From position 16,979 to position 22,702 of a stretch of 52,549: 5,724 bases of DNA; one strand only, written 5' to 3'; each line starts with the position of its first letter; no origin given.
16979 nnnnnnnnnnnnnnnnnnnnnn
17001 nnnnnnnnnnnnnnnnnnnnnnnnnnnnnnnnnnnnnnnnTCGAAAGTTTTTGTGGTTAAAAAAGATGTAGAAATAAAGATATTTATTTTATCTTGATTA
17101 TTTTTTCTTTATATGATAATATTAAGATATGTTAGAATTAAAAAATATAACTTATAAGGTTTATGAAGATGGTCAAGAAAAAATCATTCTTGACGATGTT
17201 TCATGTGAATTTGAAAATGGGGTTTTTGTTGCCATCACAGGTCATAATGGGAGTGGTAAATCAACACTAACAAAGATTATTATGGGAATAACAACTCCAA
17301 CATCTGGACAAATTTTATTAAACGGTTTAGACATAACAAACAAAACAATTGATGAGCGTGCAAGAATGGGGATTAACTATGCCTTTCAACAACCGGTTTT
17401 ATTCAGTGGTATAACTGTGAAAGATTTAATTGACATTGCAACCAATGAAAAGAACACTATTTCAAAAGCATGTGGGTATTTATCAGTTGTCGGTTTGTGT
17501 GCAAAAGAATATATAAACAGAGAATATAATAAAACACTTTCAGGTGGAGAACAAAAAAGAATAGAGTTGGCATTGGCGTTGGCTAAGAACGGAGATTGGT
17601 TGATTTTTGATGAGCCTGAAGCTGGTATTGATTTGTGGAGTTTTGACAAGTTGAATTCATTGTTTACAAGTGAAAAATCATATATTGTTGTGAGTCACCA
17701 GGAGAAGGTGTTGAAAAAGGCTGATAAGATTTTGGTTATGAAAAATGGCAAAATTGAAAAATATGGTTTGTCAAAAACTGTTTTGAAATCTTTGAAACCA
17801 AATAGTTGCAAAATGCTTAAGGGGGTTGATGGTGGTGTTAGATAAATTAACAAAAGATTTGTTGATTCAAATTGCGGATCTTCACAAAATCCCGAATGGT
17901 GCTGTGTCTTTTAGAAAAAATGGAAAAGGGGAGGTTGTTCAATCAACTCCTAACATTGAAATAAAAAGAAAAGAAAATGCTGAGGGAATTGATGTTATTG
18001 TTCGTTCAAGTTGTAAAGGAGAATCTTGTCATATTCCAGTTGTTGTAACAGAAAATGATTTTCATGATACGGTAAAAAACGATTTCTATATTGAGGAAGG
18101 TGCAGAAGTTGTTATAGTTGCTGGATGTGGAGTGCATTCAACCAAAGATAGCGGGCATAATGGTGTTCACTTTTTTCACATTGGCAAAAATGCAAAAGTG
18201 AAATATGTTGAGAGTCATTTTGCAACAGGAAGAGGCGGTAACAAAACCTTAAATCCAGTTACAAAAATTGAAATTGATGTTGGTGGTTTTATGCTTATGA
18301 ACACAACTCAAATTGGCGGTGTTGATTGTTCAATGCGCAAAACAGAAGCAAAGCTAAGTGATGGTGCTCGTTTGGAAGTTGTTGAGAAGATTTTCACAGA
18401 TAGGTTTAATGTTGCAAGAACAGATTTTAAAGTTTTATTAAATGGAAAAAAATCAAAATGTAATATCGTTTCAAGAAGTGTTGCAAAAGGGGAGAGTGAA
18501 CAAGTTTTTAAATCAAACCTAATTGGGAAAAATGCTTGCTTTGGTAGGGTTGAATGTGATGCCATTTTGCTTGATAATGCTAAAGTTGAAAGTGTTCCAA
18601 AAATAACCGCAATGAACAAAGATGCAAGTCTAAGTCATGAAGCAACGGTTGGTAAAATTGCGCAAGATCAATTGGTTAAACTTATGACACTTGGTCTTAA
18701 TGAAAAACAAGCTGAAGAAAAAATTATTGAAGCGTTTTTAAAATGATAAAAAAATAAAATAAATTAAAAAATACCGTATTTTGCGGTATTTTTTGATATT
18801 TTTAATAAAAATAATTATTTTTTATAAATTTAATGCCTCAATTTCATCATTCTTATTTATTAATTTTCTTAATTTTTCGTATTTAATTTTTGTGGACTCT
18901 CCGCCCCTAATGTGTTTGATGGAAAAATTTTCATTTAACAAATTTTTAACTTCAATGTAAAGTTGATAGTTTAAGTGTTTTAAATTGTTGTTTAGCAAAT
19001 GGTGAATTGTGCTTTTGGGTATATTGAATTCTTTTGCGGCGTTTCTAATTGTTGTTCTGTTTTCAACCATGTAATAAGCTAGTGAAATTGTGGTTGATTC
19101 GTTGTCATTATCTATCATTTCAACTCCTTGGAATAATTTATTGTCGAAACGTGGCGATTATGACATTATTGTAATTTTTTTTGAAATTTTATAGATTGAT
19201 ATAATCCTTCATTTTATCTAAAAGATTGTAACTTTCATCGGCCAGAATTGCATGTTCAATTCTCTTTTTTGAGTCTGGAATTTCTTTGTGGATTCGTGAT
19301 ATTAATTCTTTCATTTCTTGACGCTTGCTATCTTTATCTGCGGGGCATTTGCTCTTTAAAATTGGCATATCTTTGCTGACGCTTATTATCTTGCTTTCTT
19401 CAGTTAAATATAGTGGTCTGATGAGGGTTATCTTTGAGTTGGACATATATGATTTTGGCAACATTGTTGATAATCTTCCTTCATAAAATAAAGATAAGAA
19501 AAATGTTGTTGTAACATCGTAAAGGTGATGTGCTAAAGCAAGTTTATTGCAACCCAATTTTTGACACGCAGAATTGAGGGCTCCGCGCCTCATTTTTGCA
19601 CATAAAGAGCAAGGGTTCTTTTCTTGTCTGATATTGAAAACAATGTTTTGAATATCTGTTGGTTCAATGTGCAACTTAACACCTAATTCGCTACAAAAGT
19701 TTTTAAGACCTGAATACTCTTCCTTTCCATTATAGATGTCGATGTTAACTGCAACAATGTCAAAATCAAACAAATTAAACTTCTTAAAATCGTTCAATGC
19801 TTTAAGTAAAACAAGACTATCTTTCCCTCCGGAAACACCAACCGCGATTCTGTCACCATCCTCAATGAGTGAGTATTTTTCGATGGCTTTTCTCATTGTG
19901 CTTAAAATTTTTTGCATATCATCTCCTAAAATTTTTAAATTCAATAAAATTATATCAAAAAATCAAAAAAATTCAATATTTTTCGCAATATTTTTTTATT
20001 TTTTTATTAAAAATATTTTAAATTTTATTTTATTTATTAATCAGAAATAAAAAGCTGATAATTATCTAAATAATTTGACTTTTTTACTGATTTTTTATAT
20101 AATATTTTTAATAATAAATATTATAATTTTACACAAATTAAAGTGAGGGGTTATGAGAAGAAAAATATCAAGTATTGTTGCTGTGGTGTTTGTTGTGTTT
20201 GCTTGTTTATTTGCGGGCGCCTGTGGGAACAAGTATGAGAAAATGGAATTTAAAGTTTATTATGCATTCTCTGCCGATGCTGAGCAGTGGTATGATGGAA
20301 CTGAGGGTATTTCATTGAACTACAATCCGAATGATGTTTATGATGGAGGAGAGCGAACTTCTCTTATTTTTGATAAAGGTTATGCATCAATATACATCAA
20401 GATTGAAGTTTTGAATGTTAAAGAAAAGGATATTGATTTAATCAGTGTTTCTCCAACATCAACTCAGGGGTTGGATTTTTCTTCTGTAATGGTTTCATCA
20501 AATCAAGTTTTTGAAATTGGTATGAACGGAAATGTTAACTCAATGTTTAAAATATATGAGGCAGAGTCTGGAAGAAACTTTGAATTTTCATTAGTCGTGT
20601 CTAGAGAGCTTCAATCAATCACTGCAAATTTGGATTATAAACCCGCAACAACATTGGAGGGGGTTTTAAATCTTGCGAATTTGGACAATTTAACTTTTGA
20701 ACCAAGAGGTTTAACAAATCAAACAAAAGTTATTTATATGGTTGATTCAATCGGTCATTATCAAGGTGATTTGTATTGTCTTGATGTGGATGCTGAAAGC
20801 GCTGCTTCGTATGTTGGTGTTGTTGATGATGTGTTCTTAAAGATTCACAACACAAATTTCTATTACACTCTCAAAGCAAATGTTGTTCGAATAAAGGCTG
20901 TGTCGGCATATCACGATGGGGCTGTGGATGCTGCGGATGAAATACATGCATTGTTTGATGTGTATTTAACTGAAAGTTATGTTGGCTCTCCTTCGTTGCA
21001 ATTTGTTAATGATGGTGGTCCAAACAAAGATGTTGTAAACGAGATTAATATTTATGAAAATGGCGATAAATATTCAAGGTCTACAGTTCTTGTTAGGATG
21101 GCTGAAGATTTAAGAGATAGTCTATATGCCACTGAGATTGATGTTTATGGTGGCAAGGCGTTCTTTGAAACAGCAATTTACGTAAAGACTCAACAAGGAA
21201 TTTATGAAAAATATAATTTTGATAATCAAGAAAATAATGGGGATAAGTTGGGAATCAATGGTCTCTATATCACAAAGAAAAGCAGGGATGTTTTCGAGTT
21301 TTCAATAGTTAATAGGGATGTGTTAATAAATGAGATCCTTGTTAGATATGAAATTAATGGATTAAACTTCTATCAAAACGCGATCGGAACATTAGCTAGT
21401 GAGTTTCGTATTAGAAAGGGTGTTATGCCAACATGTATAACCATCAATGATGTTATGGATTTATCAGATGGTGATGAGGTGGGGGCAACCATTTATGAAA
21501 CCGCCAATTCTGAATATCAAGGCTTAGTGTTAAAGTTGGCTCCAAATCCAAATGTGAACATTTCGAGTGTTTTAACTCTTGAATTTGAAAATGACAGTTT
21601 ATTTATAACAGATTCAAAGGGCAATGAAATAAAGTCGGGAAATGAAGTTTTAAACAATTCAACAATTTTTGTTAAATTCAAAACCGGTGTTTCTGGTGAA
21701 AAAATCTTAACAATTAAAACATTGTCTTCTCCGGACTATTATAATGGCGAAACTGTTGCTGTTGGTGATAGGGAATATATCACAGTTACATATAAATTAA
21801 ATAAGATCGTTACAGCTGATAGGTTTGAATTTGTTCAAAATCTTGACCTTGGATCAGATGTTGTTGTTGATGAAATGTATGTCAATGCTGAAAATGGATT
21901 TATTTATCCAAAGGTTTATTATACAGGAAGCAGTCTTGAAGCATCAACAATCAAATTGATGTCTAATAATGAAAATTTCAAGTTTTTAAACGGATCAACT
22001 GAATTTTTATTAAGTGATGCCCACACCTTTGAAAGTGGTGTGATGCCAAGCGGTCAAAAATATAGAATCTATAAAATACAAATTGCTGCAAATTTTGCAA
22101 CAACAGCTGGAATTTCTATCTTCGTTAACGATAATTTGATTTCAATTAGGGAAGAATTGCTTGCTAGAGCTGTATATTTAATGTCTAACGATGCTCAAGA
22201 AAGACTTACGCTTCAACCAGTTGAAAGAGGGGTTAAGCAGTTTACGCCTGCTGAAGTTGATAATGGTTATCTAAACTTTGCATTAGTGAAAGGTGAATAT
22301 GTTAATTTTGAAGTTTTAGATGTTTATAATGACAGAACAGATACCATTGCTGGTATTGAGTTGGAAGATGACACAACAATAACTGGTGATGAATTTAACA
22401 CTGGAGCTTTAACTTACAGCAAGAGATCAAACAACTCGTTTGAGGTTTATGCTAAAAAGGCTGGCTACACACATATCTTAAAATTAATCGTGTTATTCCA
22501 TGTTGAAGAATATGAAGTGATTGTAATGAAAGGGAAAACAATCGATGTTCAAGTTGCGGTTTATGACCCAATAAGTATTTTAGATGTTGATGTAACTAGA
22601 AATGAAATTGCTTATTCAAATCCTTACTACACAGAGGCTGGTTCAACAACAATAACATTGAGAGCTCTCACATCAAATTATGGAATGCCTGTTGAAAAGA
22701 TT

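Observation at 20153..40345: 6730-aa single-ORF surface protein built from at least six GLUG modules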

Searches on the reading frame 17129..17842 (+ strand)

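Call 8: search_protein_families(library=pfam, proteins=[window:17129-17842:+], max_evalue=0.01)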
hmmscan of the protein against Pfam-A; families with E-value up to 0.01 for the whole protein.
window:17129-17842:+ (238 aa): 6 families
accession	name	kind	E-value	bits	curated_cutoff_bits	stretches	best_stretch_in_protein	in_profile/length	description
PF00005.33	ABC_tran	-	1.8e-30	106.8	25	1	21-164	1-136/137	ABC transporter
PF02463.25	SMC_N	-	1e-09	38.6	40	1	25-205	19-212/220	RecF/RecN/SMC N terminal domain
PF13304.12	AAA_21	-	9.8e-07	29.6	27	0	33-51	1-19/304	AAA domain, putative AbiEii toxin, Type IV TA system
PF13476.12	AAA_23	-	2.9e-05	25.2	27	1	22-193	11-142/201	AAA domain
PF13555.12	AAA_29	-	0.00027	21.1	27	1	25-59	16-50/61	P-loop containing region of AAA domain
PF13175.12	AAA_15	-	0.00099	19.3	32.1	1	22-192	15-107/374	AAA ATPase domain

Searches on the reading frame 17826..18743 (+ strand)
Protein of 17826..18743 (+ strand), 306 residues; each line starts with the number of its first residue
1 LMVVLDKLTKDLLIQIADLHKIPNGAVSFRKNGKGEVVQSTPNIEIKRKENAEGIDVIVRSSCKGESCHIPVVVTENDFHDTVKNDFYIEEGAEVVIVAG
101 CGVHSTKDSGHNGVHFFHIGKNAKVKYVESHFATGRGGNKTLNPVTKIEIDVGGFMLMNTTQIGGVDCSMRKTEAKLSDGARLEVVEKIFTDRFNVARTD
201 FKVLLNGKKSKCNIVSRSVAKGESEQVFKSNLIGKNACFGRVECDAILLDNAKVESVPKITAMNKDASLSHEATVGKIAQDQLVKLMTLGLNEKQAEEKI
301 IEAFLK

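Call 8: search_protein_families(library=pfam, proteins=[window:17826-18743:+], max_evalue=0.01)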
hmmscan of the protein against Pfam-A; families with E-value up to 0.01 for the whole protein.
window:17826-18743:+ (306 aa): 1 family
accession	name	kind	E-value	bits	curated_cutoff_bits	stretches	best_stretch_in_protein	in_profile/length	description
PF01458.23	SUFBD_core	-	5.3e-26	91.9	27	1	88-304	17-232/232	SUF system FeS cluster assembly, SufBD core domain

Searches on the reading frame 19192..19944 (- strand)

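Call 8: search_protein_families(library=pfam, proteins=[window:19192-19944:-], max_evalue=0.01)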
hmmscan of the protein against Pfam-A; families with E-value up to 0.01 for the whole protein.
window:19192-19944:- (251 aa): 1 family
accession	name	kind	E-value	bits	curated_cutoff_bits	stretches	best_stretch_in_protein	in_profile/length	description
PF01171.26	ATP_bind_3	-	2.9e-19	69.9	27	1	33-192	2-158/182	PP-loop family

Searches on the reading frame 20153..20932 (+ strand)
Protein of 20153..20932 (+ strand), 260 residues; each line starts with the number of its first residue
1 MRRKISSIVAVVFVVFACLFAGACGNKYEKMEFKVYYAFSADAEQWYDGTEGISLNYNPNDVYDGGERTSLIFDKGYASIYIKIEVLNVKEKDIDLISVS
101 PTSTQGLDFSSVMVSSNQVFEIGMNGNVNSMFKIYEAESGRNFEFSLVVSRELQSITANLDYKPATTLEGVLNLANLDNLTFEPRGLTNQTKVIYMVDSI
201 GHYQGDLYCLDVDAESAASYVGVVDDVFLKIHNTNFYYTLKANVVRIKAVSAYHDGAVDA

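Call 43: find_related_loci(query=A2, collection=genome_contigs, flank=10000)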
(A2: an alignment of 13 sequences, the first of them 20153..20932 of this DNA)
Query A2 (260 aa) in genome_contigs; peptide patterns used: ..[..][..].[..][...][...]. (x = any residue, [..] = any of these).
25 stretches matched a pattern; 17 encode a relative of the query (tblastn E <= 1e-3); 17 distinct loci.
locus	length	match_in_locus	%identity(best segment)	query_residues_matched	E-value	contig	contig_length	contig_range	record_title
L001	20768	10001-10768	39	1-254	3e-51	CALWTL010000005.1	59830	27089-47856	MAG: uncultured Clostridia bacterium isolate BRZ_CE__bin15 genome assembly, contig: BRZ_CE__NODE_879_length_59830_cov_5.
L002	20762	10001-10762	37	1-254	3e-50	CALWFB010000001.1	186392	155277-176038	MAG: uncultured Clostridia bacterium isolate BRZ_FV__bin19 genome assembly, contig: BRZ_FV__NODE_70_length_186392_cov_6.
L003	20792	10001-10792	36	1-260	3e-45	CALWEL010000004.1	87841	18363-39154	MAG: uncultured Clostridia bacterium isolate BRZ_AM__bin38 genome assembly, contig: BRZ_AM__NODE_323_length_87841_cov_8.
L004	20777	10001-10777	35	1-254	3e-44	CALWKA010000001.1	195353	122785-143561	MAG: uncultured Clostridia bacterium isolate BRZ_DD__bin44 genome assembly, contig: BRZ_DD__NODE_68_length_195353_cov_8.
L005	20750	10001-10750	37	1-252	6e-44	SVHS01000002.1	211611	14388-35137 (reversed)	MAG: Clostridiales bacterium isolate SIG390 NODE_893_length_211611_cov_3.064761, whole genome shotgun sequence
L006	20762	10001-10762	36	1-255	4e-43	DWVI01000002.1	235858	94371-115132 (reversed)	MAG TPA_asm: Candidatus Onthoplasma faecipullorum isolate CHK191-42317 CHK191__C71051_L235858_SAMEA5754835, whole genome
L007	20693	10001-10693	35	1-233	1e-38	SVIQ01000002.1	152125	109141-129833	MAG: Clostridiales bacterium isolate SIG413 NODE_2078_length_152125_cov_2.995460, whole genome shotgun sequence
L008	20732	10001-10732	35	1-253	2e-38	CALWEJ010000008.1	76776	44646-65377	MAG: uncultured Clostridia bacterium isolate BRZ_PF__bin32 genome assembly, contig: BRZ_PF__NODE_396_length_76776_cov_16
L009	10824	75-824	33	1-254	3e-37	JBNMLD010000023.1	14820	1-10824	MAG: Candidatus Onthoplasma sp. isolate CM_BacOnt1327.26 k141_256936_length_14820_cov_23.3932, whole genome shotgun sequ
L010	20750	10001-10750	33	1-254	5e-37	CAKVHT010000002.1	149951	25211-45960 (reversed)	MAG: uncultured Clostridia bacterium isolate REFINED_METABAT215_TOP10_CONTIGS_1500_ASSEMBLY_K77_MERGED__Nepal_MoBio_Fibe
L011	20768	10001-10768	32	1-253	5e-36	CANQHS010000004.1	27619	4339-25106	MAG: uncultured Clostridia bacterium isolate Lapin-027__bin86 genome assembly, contig: Lapin-027__NODE_1409_length_27619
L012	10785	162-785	40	1-204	6e-36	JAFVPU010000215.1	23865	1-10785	MAG: Clostridia bacterium isolate RGIG5284 Sheep_Colon-2__c938321, whole genome shotgun sequence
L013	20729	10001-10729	32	1-255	8e-36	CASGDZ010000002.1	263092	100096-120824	uncultured Christensenella sp. isolate O16_L3_313313_idba_bin.1 genome assembly, contig: O16_L3_313313_idba_bin.1.fa_sca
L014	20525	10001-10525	32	1-182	3e-27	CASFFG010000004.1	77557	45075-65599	uncultured Christensenella sp. isolate O38_L1_321321_idba_bin.26 genome assembly, contig: O38_L1_321321_idba_bin.26.fa_s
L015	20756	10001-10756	39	1-254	4e-46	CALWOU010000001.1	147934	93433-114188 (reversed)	MAG: uncultured Clostridia bacterium isolate BRZ_MB__bin116 genome assembly, contig: BRZ_MB__NODE_171_length_147934_cov_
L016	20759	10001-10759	33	1-256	4e-33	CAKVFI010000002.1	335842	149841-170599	MAG: uncultured Clostridia bacterium isolate REFINED_METABAT215_TOP10_CONTIGS_1500_ASSEMBLY_K77_MERGED__Hadza_MoBio_hadz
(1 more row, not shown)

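Call 46: search_protein_families(library=pfam, proteins=[L001:10001-13300:+, L002:10001-13300:+, L005:10001-13300:+, L006:10001-13300:+, L007:10001-13300:+, L010:10001-13300:+, L011:10001-13300:+, L013:10001-13300:+, L016:10001-13300:+], max_evalue=0.1)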
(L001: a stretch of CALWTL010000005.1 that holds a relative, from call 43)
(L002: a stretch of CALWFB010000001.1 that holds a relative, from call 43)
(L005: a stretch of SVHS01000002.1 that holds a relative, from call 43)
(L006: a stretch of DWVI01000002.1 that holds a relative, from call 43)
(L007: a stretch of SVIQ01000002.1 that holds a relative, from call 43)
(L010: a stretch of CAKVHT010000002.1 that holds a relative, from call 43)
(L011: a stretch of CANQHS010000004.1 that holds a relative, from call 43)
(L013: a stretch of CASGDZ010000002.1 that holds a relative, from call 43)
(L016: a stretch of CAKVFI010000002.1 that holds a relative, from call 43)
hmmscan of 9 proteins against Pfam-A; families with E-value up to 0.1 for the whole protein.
L001:10001-13300:+ (1100 aa): 1 family
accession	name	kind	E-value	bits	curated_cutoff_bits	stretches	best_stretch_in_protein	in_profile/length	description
PF22131.1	CjCas9_PI_CTD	-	0.024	15.3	21.9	0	574-610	17-53/76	CRISPR-associated endonuclease CjCas9 PI-CTD domain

L002:10001-13300:+ (1100 aa): 1 family
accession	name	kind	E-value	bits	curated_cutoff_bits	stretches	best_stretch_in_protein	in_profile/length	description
PF17224.9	DUF5300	-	0.04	14.6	27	0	81-131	17-66/99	Domain of unknown function (DUF5300)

L005:10001-13300:+ (1100 aa): 1 family
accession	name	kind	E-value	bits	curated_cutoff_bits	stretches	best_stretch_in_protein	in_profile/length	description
PF11741.13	AMIN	-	0.088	13.3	20.5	0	985-1034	7-58/101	AMIN domain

L006:10001-13300:+ (1100 aa): 2 families
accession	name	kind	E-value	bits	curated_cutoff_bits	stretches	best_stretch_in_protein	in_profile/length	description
PF17961.7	Big_8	-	0.033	14.8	22.9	0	453-505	35-87/103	Bacterial Ig domain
PF06475.18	Glycolipid_bind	-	0.033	14.2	25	0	871-952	53-134/180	Putative glycolipid-binding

L007:10001-13300:+ (1100 aa): 0 families

L010:10001-13300:+ (1100 aa): 0 families

L011:10001-13300:+ (1100 aa): 0 families

L013:10001-13300:+ (1100 aa): 0 families

L016:10001-13300:+ (1100 aa): 2 families
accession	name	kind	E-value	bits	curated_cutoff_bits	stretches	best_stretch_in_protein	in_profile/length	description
PF02019.24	WIF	-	0.0067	16.6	25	1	786-883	18-101/131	WIF domain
PF07092.18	TMEM106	-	0.077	13.4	24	0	678-740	8-71/141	TM106 protein C-terminal domain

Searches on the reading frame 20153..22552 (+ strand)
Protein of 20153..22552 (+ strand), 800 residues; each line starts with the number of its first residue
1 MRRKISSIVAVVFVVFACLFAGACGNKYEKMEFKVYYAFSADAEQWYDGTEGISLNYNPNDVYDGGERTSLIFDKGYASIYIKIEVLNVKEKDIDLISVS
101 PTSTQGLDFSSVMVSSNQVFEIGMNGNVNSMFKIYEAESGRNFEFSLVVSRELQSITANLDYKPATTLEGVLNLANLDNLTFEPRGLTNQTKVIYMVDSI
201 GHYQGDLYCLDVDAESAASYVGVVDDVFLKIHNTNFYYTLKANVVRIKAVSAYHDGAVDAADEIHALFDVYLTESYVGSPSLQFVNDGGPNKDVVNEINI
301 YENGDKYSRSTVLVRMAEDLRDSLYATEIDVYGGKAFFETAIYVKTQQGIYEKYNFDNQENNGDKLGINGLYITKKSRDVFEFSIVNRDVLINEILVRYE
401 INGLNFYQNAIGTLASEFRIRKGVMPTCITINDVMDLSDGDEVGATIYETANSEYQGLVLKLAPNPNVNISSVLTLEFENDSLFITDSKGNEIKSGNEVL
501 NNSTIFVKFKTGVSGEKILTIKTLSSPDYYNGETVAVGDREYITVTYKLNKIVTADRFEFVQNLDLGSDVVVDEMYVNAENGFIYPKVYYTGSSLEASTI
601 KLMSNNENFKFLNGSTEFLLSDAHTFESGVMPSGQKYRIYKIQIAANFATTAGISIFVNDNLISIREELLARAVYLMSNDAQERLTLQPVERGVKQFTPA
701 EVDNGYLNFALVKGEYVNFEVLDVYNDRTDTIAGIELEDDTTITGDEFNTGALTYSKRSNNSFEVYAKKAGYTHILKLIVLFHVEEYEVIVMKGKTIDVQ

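Call 7: search_protein_families(library=pfam, proteins=[window:20153-22552:+], max_evalue=10)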
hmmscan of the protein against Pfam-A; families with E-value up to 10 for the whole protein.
window:20153-22552:+ (800 aa): 3 families
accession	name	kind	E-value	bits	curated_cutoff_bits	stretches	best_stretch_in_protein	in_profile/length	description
PF17247.7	DUF5316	-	0.062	13.5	28.7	1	4-26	7-29/74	Family of unknown function (DUF5316)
PF22532.2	WIV_dom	-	0.073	13.4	27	1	316-354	15-52/66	Nonstructural protein, WIV domain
PF11467.13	LEDGF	-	0.082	13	26.3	1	171-254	26-91/120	Lens epithelium-derived growth factor (LEDGF)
